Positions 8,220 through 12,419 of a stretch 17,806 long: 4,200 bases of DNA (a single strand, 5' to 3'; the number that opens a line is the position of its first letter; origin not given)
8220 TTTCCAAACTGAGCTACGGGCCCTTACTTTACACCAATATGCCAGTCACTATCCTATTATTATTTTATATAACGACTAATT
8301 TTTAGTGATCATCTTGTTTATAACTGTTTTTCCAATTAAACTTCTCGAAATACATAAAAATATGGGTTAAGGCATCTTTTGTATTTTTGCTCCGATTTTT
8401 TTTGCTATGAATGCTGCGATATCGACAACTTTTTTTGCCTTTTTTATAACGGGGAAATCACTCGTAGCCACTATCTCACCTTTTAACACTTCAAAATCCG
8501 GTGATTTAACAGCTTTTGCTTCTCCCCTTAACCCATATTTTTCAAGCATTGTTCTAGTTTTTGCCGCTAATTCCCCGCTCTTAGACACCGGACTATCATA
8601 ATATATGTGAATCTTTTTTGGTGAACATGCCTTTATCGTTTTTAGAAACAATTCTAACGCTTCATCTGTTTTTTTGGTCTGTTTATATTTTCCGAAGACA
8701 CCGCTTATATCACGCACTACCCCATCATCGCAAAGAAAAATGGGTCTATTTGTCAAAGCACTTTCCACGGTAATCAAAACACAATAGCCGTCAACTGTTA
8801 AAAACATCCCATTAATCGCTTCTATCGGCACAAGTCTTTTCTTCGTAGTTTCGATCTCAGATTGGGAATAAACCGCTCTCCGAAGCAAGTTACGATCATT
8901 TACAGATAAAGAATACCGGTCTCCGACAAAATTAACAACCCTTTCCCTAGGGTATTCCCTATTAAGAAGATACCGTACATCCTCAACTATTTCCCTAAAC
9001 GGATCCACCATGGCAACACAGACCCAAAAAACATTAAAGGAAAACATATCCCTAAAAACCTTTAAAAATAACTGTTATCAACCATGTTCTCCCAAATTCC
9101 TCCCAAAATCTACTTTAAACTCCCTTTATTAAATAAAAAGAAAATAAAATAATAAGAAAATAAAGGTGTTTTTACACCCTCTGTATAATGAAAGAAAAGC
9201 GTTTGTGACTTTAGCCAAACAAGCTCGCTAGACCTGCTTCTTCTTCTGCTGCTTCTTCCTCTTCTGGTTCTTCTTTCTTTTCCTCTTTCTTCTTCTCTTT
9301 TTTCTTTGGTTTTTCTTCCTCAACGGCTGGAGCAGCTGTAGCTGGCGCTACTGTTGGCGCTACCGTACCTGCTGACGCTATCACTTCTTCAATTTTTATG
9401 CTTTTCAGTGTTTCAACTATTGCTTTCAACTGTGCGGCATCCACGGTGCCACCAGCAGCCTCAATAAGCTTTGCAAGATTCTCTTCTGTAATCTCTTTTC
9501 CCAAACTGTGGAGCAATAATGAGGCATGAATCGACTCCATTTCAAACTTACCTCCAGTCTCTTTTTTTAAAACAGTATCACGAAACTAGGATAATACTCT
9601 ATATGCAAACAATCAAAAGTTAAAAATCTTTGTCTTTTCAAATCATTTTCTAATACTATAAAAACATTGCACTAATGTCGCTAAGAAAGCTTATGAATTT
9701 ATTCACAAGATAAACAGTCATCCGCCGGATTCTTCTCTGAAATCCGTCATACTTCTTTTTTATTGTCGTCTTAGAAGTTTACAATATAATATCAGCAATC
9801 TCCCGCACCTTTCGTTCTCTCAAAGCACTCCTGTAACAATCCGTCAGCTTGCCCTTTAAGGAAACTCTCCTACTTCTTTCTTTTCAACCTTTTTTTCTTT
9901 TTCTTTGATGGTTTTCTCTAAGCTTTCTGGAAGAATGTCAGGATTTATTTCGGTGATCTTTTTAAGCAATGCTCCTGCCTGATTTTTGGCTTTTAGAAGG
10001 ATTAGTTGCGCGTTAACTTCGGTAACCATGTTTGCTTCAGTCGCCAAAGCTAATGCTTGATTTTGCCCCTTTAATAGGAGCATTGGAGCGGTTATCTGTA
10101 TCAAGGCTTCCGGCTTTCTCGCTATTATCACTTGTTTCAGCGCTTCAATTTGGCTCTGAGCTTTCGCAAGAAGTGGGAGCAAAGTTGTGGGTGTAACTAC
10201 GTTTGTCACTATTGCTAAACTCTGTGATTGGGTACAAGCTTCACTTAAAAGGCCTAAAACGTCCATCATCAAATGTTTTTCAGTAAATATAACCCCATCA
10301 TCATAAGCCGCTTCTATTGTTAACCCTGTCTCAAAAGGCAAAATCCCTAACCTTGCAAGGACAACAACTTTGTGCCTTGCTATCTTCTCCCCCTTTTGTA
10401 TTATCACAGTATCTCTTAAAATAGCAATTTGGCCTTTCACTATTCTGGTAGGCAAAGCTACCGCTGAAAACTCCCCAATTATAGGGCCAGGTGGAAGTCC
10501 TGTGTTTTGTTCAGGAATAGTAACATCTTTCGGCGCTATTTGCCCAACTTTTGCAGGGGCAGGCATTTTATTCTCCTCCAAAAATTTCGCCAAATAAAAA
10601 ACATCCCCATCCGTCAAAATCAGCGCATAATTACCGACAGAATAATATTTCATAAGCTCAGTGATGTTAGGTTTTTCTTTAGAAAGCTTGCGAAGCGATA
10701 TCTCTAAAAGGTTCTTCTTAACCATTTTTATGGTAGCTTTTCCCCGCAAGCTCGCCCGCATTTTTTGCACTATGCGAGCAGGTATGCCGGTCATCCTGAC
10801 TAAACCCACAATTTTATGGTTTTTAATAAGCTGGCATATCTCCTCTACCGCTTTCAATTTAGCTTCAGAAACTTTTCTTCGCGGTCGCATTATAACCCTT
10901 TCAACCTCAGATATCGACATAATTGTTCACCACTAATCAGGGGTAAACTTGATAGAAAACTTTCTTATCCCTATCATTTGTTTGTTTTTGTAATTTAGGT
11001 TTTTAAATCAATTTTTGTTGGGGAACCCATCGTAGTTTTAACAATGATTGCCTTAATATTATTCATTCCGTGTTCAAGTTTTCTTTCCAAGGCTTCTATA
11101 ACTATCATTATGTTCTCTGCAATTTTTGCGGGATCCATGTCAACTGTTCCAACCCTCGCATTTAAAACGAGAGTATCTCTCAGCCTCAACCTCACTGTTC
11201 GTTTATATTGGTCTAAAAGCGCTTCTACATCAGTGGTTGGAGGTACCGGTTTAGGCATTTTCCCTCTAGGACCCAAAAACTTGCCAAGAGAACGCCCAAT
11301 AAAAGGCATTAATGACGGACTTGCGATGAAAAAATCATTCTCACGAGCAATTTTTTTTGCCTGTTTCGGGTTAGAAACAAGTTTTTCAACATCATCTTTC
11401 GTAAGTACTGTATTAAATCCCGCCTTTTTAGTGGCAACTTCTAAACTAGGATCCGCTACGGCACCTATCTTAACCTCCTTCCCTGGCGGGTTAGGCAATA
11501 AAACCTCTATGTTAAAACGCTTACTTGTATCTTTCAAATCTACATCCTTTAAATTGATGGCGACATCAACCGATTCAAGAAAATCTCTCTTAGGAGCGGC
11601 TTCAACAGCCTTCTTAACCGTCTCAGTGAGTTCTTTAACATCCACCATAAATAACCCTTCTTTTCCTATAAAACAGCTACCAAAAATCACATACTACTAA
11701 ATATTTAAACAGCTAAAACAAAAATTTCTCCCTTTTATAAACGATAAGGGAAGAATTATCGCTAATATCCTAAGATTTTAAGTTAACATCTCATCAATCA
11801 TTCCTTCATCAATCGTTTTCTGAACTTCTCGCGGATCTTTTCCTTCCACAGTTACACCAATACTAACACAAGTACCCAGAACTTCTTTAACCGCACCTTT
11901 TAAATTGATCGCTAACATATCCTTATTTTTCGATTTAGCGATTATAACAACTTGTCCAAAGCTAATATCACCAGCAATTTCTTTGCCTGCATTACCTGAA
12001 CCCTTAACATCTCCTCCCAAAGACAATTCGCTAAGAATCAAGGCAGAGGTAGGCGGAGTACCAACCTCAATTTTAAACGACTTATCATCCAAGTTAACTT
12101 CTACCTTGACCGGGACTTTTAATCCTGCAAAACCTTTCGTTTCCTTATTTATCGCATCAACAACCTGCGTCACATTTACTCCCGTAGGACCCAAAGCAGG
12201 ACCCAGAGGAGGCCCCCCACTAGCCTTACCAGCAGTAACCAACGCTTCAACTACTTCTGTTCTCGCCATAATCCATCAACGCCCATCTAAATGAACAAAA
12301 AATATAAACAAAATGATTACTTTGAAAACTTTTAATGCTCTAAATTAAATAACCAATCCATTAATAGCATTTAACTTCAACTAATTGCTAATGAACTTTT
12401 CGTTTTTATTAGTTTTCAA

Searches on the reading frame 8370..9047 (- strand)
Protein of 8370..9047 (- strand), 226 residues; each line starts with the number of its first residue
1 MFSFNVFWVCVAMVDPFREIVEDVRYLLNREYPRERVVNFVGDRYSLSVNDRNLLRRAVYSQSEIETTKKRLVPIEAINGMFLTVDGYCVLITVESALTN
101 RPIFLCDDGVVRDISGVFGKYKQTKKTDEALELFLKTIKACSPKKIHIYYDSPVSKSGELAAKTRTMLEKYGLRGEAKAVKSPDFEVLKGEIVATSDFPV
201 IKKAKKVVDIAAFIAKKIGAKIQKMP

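Call 6: search_protein_families(library=pfam, proteins=[window:8370-9047:-], max_evalue=0.01)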
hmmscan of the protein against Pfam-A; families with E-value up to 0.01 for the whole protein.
window:8370-9047:- (226 aa): 2 families
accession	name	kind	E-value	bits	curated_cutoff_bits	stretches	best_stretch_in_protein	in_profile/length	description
PF18481.7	DUF5616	-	5.4e-45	153.6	27.6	1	76-212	2-139/140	Domain of unknown function (DUF5616)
PF04256.18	DUF434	-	3.9e-19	68.5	27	1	17-71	2-56/56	Protein of unknown function (DUF434)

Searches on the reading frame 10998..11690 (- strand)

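Call 6: search_protein_families(library=pfam, proteins=[window:10998-11690:-], max_evalue=0.01)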
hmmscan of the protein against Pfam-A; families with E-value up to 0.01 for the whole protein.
window:10998-11690:- (231 aa): 1 family
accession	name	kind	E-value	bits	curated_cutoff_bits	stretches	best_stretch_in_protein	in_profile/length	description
PF00687.26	Ribosomal_L1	-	1.1e-51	175.7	32.2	1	32-222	4-197/198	Ribosomal protein L1p/L10e family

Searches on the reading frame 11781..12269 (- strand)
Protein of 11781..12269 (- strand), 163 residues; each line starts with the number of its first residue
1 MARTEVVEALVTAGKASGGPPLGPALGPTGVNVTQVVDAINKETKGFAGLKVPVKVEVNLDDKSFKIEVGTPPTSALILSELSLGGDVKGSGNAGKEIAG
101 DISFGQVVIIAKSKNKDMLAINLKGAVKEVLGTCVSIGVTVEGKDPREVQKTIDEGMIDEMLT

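Call 6: search_protein_families(library=pfam, proteins=[window:11781-12269:-], max_evalue=0.01)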
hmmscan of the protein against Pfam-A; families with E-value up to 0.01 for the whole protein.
window:11781-12269:- (163 aa): 2 families
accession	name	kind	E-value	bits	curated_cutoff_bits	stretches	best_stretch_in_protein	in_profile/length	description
PF03946.19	Ribosomal_L11_N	-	8.6e-22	77.1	32.9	1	8-65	2-58/58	Ribosomal protein L11, N-terminal domain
PF00298.24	Ribosomal_L11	-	8.5e-19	68.2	21.4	1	71-141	2-69/69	Ribosomal protein L11, RNA binding domain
